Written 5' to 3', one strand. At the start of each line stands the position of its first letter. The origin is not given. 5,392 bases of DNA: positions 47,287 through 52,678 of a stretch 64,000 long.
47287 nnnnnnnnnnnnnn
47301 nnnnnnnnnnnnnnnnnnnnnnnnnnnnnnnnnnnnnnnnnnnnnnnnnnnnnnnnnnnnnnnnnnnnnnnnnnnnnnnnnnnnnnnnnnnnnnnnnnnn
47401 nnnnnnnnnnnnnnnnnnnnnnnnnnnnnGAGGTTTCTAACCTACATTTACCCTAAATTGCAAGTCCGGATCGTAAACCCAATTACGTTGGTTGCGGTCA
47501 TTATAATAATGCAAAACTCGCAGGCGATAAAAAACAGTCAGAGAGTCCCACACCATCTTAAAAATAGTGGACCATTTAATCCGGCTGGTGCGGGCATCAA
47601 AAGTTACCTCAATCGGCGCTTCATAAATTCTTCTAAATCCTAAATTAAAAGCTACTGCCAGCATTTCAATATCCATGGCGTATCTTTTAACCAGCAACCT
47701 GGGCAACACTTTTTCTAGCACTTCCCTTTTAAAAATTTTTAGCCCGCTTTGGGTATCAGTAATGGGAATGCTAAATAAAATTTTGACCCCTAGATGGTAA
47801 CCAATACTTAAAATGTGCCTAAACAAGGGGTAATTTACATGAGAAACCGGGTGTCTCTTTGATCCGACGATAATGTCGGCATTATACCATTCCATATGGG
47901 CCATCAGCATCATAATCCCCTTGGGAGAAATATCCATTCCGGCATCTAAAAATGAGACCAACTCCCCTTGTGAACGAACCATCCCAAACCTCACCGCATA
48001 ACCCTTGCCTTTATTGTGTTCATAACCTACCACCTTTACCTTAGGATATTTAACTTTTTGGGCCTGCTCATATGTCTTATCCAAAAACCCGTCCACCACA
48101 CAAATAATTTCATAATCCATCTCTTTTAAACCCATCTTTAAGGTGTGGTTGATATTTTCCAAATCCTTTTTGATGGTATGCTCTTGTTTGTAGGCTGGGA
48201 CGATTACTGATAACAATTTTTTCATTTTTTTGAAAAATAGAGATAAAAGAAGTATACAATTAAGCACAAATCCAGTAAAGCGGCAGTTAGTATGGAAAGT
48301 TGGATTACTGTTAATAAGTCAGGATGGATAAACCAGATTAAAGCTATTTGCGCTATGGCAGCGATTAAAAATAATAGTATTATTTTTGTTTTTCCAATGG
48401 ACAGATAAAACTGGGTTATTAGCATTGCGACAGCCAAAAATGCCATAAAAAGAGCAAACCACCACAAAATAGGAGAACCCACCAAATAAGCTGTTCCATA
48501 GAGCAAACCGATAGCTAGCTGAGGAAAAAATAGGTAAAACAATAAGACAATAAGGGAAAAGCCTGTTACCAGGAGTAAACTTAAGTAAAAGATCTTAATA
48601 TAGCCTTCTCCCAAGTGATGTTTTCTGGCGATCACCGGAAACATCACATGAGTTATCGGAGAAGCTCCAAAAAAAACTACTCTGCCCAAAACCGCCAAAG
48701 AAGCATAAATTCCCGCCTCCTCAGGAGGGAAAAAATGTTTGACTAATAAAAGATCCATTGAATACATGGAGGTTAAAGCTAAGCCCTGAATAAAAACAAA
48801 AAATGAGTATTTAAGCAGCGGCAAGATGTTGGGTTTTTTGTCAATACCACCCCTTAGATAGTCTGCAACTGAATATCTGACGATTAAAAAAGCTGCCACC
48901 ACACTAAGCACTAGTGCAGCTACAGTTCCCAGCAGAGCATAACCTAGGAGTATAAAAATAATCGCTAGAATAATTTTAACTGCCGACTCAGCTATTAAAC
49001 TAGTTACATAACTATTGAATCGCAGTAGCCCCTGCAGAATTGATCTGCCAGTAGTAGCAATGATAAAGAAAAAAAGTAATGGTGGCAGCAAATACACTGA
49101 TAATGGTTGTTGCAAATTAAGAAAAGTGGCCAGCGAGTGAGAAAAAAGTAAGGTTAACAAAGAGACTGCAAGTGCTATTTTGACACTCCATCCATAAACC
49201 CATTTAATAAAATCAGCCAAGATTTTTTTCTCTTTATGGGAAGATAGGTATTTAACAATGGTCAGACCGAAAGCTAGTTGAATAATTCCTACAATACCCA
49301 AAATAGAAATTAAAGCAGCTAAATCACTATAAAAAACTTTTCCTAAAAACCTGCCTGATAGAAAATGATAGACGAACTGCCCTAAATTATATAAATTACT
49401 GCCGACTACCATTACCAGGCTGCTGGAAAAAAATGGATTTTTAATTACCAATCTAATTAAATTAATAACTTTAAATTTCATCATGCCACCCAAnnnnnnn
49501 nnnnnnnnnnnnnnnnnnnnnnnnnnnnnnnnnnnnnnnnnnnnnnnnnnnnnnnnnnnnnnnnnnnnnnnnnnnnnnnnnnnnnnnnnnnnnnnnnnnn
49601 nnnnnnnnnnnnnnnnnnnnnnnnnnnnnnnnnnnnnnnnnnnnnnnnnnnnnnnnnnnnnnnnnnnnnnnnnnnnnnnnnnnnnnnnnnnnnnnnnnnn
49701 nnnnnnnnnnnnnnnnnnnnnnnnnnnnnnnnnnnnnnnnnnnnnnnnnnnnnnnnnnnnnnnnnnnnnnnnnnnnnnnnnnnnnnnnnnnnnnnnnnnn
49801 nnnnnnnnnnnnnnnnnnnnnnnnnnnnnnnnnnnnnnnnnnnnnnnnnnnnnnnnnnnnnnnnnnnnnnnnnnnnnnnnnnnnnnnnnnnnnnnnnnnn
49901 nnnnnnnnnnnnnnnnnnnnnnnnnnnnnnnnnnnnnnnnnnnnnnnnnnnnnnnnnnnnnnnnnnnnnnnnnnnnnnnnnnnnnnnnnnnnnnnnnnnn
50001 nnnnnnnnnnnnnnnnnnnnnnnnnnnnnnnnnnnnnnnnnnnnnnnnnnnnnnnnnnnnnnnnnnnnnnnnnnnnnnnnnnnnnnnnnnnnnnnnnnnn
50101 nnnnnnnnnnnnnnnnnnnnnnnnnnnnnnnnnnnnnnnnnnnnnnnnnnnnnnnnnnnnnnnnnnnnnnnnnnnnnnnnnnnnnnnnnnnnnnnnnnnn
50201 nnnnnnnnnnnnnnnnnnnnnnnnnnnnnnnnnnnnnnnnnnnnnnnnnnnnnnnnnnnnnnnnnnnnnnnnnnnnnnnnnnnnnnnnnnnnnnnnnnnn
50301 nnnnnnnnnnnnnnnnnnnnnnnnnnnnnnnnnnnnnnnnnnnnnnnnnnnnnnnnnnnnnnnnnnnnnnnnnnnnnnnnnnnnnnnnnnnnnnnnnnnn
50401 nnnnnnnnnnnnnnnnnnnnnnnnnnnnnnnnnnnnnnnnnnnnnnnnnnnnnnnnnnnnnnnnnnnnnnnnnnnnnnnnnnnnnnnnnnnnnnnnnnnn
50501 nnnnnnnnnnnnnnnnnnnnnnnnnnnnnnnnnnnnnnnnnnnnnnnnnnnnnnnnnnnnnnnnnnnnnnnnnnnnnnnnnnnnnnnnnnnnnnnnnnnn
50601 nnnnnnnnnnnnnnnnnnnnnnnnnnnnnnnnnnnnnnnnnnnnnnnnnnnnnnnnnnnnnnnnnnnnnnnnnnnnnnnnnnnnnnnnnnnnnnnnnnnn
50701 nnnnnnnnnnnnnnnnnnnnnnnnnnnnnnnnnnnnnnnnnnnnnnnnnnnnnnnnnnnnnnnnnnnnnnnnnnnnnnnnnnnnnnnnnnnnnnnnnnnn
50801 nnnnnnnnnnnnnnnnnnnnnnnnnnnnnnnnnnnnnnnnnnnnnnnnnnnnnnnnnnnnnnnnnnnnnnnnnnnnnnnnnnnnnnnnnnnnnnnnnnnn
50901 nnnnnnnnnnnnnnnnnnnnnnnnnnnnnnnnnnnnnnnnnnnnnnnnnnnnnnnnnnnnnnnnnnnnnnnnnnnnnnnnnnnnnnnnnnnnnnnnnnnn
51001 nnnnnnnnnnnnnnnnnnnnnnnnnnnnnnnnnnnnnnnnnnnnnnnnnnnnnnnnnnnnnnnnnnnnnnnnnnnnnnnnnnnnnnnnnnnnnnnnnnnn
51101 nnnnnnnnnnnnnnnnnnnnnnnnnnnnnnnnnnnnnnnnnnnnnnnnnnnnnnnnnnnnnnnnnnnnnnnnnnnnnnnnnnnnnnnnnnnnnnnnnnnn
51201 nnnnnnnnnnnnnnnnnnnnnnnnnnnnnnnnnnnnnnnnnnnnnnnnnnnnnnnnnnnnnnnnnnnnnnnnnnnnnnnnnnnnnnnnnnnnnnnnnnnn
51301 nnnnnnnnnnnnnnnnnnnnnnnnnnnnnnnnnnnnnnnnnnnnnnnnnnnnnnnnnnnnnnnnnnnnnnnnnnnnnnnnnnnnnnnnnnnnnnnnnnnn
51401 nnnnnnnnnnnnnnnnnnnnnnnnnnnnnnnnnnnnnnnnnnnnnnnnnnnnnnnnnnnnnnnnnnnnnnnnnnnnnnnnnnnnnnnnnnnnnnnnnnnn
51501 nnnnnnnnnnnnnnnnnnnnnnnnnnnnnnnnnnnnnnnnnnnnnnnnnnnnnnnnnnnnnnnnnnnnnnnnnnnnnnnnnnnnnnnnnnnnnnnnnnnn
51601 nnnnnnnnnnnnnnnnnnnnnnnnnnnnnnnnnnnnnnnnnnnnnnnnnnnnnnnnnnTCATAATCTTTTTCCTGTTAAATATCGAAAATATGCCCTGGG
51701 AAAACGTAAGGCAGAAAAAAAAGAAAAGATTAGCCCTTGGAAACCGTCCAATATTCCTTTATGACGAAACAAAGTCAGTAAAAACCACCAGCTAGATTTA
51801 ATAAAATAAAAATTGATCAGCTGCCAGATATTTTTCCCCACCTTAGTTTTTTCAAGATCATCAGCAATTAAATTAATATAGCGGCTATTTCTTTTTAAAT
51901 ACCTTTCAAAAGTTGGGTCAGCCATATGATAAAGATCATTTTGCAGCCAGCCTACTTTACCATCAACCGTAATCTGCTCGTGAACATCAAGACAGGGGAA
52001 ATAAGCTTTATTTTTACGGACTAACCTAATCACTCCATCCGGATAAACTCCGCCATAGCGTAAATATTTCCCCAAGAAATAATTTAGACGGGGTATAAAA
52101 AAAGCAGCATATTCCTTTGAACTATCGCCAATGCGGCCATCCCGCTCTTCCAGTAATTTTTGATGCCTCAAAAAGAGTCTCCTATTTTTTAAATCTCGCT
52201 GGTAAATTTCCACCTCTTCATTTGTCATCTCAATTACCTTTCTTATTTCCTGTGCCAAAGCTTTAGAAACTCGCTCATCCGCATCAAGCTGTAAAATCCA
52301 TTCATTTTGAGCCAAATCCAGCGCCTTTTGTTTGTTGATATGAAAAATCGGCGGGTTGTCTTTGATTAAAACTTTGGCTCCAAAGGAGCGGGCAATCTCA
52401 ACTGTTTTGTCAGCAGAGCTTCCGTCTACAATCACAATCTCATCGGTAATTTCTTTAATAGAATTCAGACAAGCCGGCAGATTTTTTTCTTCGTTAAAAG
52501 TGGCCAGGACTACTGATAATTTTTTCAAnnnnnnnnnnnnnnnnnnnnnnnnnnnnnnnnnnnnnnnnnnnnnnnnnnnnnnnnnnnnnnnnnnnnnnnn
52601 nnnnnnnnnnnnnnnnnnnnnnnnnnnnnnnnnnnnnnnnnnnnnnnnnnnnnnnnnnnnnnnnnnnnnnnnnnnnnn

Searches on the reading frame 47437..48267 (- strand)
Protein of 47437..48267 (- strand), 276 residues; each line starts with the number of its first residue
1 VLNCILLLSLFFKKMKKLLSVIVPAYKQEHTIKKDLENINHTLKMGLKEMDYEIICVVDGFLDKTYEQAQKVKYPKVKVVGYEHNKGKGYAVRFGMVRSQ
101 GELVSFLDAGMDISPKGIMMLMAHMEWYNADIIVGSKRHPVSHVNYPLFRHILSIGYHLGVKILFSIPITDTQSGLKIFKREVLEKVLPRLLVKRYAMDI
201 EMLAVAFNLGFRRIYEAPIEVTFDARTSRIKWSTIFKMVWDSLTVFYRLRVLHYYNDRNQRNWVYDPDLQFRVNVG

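Call 75: search_protein_families(library=ncbifam, max_evalue=0.00001, proteins=[window:47437-48267:-])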
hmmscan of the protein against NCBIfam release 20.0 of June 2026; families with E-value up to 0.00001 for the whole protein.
window:47437-48267:- (276 aa): 11 families
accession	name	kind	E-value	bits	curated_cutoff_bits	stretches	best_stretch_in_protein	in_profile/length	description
NF047588.1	GlcsyltransPgfSStrep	equivalog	8e-14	51.6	500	1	19-188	3-168/308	glycosyltransferase PgfS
TIGR03937.1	PgaC_IcaA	equivalog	2.2e-11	43.4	422.3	1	16-126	44-151/407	poly-beta-1,6-N-acetyl-D-glucosamine synthase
NF058614.1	PPMAGASynPpgS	equivalog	1.3e-10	41.1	370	1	21-223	4-198/226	polyprenyl-phospho-N-acetylgalactosaminyl synthase PpgS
NF041875.1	EPS_EpsD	equivalog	9.6e-10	38.4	370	1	19-151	1-130/325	exopolysaccharide biosynthesis glycosyltransferase EpsD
NF007482.0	PRK10073.1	equivalog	1.1e-09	37.8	423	1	15-126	4-111/334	glycosyltransferase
NF010496.0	PRK13915.1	equivalog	1.8e-08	33.9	262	1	10-121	24-138/307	glucosyl-3-phosphoglycerate synthase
NF007986.1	PRK10714.1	equivalog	2.7e-07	29.9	529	1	14-187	4-172/316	undecaprenyl-phosphate 4-deoxy-4-formamido-L-arabinose transferase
NF038302.1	EPS_HpsE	equivalog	6e-07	28.7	300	1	19-110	3-96/307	hormogonium polysaccharide biosynthesis glycosyltransferase HpsE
NF047683.1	TeichurnBiosyTuaG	equivalog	8.8e-07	28.8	400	1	14-110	3-96/252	teichuronic acid biosynthesis protein TuaG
TIGR04283.1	glyco_like_mftF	equivalog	1.4e-06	28.1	182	1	19-114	1-86/221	TIGR04283 family arsenosugar biosynthesis glycosyltransferase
TIGR04182.1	glyco_TIGR04182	equivalog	2.6e-06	27.1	325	1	20-227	3-194/293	S-layer glycoprotein N-glycosyltransferase AglJ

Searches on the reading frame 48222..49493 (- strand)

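Call 62: search_protein_families(library=pfam, max_evalue=0.01, proteins=[window:48222-49493:-])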
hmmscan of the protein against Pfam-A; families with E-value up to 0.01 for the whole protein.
window:48222-49493:- (423 aa): 1 family
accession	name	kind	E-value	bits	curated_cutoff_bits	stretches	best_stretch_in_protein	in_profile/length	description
PF01943.22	Polysacc_synt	-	7.1e-16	58.9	28.2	1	29-290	9-272/274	Polysaccharide biosynthesis protein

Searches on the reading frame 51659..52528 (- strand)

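Call 75: search_protein_families(library=ncbifam, max_evalue=0.00001, proteins=[window:51659-52528:-])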
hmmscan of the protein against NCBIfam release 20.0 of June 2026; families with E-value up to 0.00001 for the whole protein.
window:51659-52528:- (289 aa): 8 families
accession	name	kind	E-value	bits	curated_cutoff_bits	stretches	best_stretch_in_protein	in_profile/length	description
TIGR04283.1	glyco_like_mftF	equivalog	1.9e-15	57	182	1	4-125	1-123/221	TIGR04283 family arsenosugar biosynthesis glycosyltransferase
TIGR04195.1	S_glycosyl_SunS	equivalog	1.9e-12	46.7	350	1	8-100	63-156/421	SunS family peptide S-glycosyltransferase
NF041391.1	DPhHxTase_Halo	equivalog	1.1e-09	37.6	375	1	9-89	2-83/213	dolichyl-phosphate hexose transferase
NF010496.0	PRK13915.1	equivalog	4.6e-08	32.5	262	1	2-57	31-92/307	glucosyl-3-phosphoglycerate synthase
TIGR04182.1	glyco_TIGR04182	equivalog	5.2e-08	32.6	325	1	5-93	3-91/293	S-layer glycoprotein N-glycosyltransferase AglJ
NF007482.0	PRK10073.1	equivalog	7e-08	31.8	423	1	2-103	6-111/334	glycosyltransferase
NF045692.1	OglycostaseCruG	equivalog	3.7e-06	26.1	600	1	2-102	41-155/386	2'-O-glycosyltransferase CruG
NF050050.1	ProtGlycPglI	equivalog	9.9e-06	25.1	500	0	1-98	1-108/306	GalNAc(5)-diNAcBac-PP-undecaprenol beta-1,3-glucosyltransferase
